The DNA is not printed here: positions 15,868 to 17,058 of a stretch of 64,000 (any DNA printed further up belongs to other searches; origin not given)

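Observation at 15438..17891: GDP-mannose 3,5-epimerase homolog translationally coupled to a GT11 glycosyltransferase, next to GmhA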

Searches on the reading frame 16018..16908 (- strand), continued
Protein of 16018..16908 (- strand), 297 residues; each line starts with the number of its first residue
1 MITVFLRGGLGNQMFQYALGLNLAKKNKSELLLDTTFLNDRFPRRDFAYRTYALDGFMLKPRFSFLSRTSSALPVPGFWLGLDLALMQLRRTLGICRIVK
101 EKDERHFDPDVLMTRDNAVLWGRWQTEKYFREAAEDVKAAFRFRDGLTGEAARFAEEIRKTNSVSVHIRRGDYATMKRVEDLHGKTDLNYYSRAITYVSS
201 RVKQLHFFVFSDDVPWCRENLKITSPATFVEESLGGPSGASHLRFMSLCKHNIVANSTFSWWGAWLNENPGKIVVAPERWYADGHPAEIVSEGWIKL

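Call 46: find_encoding_contigs(protein=P0121, flank=3000, max_places=2)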
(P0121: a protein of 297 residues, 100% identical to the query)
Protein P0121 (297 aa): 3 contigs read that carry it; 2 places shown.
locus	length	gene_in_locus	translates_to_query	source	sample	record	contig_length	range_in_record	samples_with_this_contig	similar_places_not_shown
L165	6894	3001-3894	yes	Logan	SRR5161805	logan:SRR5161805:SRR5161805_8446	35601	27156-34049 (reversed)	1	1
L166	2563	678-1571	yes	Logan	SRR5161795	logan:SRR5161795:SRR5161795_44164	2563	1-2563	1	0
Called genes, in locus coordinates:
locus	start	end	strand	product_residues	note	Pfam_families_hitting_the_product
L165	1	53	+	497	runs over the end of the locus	PF12072:RNase_Y_N, PF08668:HDOD (faint), PF00013:KH_1 (weak), PF01966:HD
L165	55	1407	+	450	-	PF04932:Wzy_C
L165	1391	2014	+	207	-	-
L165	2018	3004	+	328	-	PF01073:3Beta_HSD (weak), PF01370:Epimerase, PF16363:GDP_Man_Dehyd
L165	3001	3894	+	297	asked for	PF01531:Glyco_transf_11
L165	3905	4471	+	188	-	PF13580:SIS_2, PF01380:SIS (weak)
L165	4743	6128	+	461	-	-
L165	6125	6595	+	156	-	-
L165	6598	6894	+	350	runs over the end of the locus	PF00884:Sulfatase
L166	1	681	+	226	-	?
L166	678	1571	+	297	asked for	PF01531:Glyco_transf_11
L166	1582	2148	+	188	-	PF13580:SIS_2, PF01380:SIS (weak)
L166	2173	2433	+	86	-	-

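Call 47: find_encoding_contigs(protein=P0142, flank=6000, max_places=1)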
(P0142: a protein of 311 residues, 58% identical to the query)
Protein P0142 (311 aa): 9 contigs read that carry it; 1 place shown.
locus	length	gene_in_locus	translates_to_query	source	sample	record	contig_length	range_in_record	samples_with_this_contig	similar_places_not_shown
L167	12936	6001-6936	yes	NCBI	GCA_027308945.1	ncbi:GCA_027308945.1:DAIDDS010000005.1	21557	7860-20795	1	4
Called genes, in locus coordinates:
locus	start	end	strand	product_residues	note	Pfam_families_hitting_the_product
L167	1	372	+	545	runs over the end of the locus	PF00239:Resolvase, PF07508:Recombinase, PF13408:Zn_ribbon_recom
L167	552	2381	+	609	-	PF06480:FtsH_ext, PF00004:AAA, PF07728:AAA_5 (weak), PF17862:AAA_lid_3, PF01434:Peptidase_M41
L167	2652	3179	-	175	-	PF02572:CobA_CobO_BtuR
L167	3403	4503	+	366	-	PF01370:Epimerase, PF02719:Polysacc_synt_2 (weak), PF04321:RmlD_sub_bind, PF16363:GDP_Man_Dehyd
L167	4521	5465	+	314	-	PF01370:Epimerase, PF01073:3Beta_HSD (weak), PF16363:GDP_Man_Dehyd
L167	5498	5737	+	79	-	PF15919:HicB_lk_antitox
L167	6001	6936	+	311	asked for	PF01531:Glyco_transf_11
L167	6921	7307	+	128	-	PF18765:Polbeta, PF01909:NTP_transf_2 (faint)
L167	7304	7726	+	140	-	PF01934:HepT-like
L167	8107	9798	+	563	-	PF02310:B12-binding, PF04055:Radical_SAM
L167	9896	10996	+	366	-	PF05050:Methyltransf_21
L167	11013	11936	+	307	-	-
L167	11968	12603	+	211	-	-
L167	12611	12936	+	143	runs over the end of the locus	-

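Call 48: find_encoding_contigs(protein=P0145, flank=6000, max_places=1)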
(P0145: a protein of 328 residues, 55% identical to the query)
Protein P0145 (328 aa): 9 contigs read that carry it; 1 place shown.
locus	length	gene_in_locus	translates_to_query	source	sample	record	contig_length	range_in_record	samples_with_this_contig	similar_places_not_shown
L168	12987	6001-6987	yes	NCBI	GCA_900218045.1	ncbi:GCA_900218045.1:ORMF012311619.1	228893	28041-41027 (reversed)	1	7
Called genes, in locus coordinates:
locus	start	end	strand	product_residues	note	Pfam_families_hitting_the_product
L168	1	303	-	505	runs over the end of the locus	PF01676:Metalloenzyme, PF06415:iPGM_N, PF01663:Phosphodiest (weak), PF00884:Sulfatase (weak)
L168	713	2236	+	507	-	PF12072:RNase_Y_N, PF00013:KH_1 (weak), PF08668:HDOD (faint), PF01966:HD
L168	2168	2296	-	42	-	-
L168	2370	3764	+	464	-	PF04932:Wzy_C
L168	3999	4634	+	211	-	-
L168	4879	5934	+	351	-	PF01370:Epimerase, PF04321:RmlD_sub_bind (weak), PF16363:GDP_Man_Dehyd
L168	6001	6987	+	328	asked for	PF01531:Glyco_transf_11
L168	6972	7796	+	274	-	PF13338:AbiEi_4 (weak)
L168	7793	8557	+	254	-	PF08843:AbiEii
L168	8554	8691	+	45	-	-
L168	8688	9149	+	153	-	PF00293:NUDIX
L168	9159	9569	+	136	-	-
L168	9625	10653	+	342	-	PF00288:GHMP_kinases_N, PF08544:GHMP_kinases_C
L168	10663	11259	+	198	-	PF13580:SIS_2, PF01380:SIS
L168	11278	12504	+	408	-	PF08421:Methyltransf_13, PF13489:Methyltransf_23, PF08241:Methyltransf_11 (weak), PF08242:Methyltransf_12 (faint), PF08484:Methyltransf_14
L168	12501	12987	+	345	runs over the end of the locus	PF01073:3Beta_HSD, PF01370:Epimerase, PF04321:RmlD_sub_bind, PF13460:NAD_binding_10, PF16363:GDP_Man_Dehyd, PF07993:NAD_binding_4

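Call 49: find_encoding_contigs(protein=P0213, flank=6000, max_places=1)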
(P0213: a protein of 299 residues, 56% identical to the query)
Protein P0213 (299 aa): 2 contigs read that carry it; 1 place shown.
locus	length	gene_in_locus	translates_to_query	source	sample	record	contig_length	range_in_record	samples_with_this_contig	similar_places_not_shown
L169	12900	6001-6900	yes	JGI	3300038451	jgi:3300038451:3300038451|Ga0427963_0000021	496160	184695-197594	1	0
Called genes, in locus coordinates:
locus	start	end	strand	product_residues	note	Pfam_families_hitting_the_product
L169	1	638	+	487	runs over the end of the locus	PF04932:Wzy_C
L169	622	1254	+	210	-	-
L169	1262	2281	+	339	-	PF01370:Epimerase, PF04321:RmlD_sub_bind, PF16363:GDP_Man_Dehyd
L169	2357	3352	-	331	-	PF00248:Aldo_ket_red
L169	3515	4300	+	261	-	PF00459:Inositol_P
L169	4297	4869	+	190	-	PF00293:NUDIX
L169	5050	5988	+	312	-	PF01073:3Beta_HSD (weak), PF01370:Epimerase, PF16363:GDP_Man_Dehyd, PF13460:NAD_binding_10 (faint)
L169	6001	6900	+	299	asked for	PF01531:Glyco_transf_11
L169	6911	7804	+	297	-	PF05050:Methyltransf_21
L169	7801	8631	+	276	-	-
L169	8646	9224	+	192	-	PF13580:SIS_2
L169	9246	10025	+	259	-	PF03372:Exo_endo_phos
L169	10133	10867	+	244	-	-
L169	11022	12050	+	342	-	PF00288:GHMP_kinases_N, PF08544:GHMP_kinases_C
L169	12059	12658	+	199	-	PF13580:SIS_2, PF01380:SIS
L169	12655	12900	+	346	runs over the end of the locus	PF01073:3Beta_HSD, PF01370:Epimerase, PF04321:RmlD_sub_bind, PF16363:GDP_Man_Dehyd, PF07993:NAD_binding_4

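Call 50: find_encoding_contigs(protein=P0230, flank=6000, max_places=1)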
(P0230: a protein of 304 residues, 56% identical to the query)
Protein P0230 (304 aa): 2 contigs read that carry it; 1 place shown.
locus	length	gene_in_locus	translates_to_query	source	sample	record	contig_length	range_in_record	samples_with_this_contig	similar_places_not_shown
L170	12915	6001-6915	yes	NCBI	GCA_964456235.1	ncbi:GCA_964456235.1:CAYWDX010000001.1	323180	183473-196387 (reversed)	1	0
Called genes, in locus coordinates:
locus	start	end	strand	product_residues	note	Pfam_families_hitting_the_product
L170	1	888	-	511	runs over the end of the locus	PF01676:Metalloenzyme, PF06415:iPGM_N, PF01663:Phosphodiest (weak), PF00884:Sulfatase (weak)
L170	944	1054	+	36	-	-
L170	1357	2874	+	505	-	PF12072:RNase_Y_N, PF08668:HDOD (faint), PF00013:KH_1 (faint), PF01966:HD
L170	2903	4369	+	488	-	PF04932:Wzy_C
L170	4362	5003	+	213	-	-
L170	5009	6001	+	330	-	PF01073:3Beta_HSD (weak), PF01370:Epimerase, PF16363:GDP_Man_Dehyd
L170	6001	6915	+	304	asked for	PF01531:Glyco_transf_11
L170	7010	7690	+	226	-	PF05050:Methyltransf_21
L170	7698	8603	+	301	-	PF01531:Glyco_transf_11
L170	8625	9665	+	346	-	PF13439:Glyco_transf_4 (weak), PF00534:Glycos_transf_1, PF13692:Glyco_trans_1_4, PF13524:Glyco_trans_1_2 (weak)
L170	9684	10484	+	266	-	PF03721:UDPG_MGDP_dh_N, PF00984:UDPG_MGDP_dh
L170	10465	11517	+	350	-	PF01073:3Beta_HSD (weak), PF01370:Epimerase, PF02719:Polysacc_synt_2 (faint), PF07993:NAD_binding_4 (faint), PF16363:GDP_Man_Dehyd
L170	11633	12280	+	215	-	PF02698:DUF218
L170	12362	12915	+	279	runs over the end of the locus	-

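Call 64: predict_structure(alignment_id=A1)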
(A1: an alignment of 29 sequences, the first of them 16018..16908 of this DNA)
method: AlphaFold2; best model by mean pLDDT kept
length: 297 residues; sequences in the alignment: 29
mean_pLDDT: 89.9   pTM: 0.90
mean pLDDT of the five models: 89.9, 89.9, 89.3, 89.2, 88.7
residues with pLDDT >= 90: 208; 70-90: 64; 50-70: 24; < 50: 1
segments of 3 or more residues with pLDDT < 50: none
pLDDT, mean of each block of 10 residues (from residue 1): 93 97 96 91 59 93 93 87 93 94 89 93 95 97 94 97 93 64 73 95 96 89 91 89 97 94 96 93 77 93
secondary structure, 60 per line:
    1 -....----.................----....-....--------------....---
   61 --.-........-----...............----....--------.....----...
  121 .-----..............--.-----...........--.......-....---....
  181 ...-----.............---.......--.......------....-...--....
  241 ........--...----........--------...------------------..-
elements in order: E2-5 H10-26 E31-34 H36-39 H65-72 H78-92 E97-100 H109-113 E118-121 H127-140 H149-159 E162-168 H170-173 H177-183 H189-201 E205-211 H214-220 E227-230 H237-248 E251-253 H258-265 E274-276

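Call 66: fold_search(model_id=the predicted structure, library=pdb)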
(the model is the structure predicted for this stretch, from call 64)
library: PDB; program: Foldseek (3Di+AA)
matches with E <= 10: 871; with E <= 0.001: 38
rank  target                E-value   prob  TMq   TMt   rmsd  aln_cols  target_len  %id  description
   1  3six                  5.8e-06  1.00  0.53  0.54   7.6       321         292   14  Crystal structure of NodZ alpha-1,6-fucosyltransferase soaked with GDP-fucose (released 2012-02-08)
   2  5kwk_A                5.8e-06  1.00  0.46  0.34   8.9       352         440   11  The structure of Arabidopsis thaliana FUT1 in complex with GDP (released 2016-09-28)
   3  2ocx                  6.1e-06  1.00  0.44  0.45  10.8       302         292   12  Crystal structure of Se-Met fucosyltransferase NodZ from Bradyrhizobium (released 2007-11-06)
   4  2hlh                  6.8e-06  1.00  0.44  0.45  10.9       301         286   12  Crystal structure of fucosyltransferase NodZ from Bradyrhizobium (released 2007-07-17)
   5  2hhc                  7.3e-06  1.00  0.50  0.50   7.3       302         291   12  Crystal structure of fucosyltransferase NodZ from Bradyrhizobium (released 2007-07-17)
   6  5kop_A                9.6e-06  1.00  0.50  0.34   8.3       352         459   11  Arabidopsis thaliana fucosyltransferase 1 (FUT1) in its apo-form (released 2016-10-12)
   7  3siw                  1.0e-05  1.00  0.46  0.47  10.2       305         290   13  Crystal structure of NodZ alpha-1,6-fucosyltransferase co-crystallized with GDP (released 2012-02-08)
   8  5kwk_B                1.7e-05  1.00  0.47  0.34   8.1       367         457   11  The structure of Arabidopsis thaliana FUT1 in complex with GDP (released 2016-09-28)
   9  5kop_B                1.9e-05  1.00  0.50  0.35   8.2       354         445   10  Arabidopsis thaliana fucosyltransferase 1 (FUT1) in its apo-form (released 2016-10-12)
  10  5kx6_A                1.9e-05  1.00  0.45  0.33   8.8       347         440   12  The structure of Arabidopsis thaliana FUT1 Mutant R284K in complex with GDP (released 2016-09-28)
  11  5kop_D                2.1e-05  1.00  0.50  0.35   8.0       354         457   12  Arabidopsis thaliana fucosyltransferase 1 (FUT1) in its apo-form (released 2016-10-12)
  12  5kor_B                2.1e-05  1.00  0.45  0.32   8.7       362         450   11  Arabidopsis thaliana fucosyltransferase 1 (FUT1) in complex with GDP and a xylo-oligossacharide (released 2016-10-12)
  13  5kop_C                2.3e-05  1.00  0.52  0.37   6.5       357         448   11  Arabidopsis thaliana fucosyltransferase 1 (FUT1) in its apo-form (released 2016-10-12)
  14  5kor_C                2.7e-05  1.00  0.49  0.35   8.7       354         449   10  Arabidopsis thaliana fucosyltransferase 1 (FUT1) in complex with GDP and a xylo-oligossacharide (released 2016-10-12)
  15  5koe_A                2.8e-05  1.00  0.47  0.34   7.8       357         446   12  The structure of Arabidopsis thaliana FUT1 in complex with XXLG (released 2016-09-28)
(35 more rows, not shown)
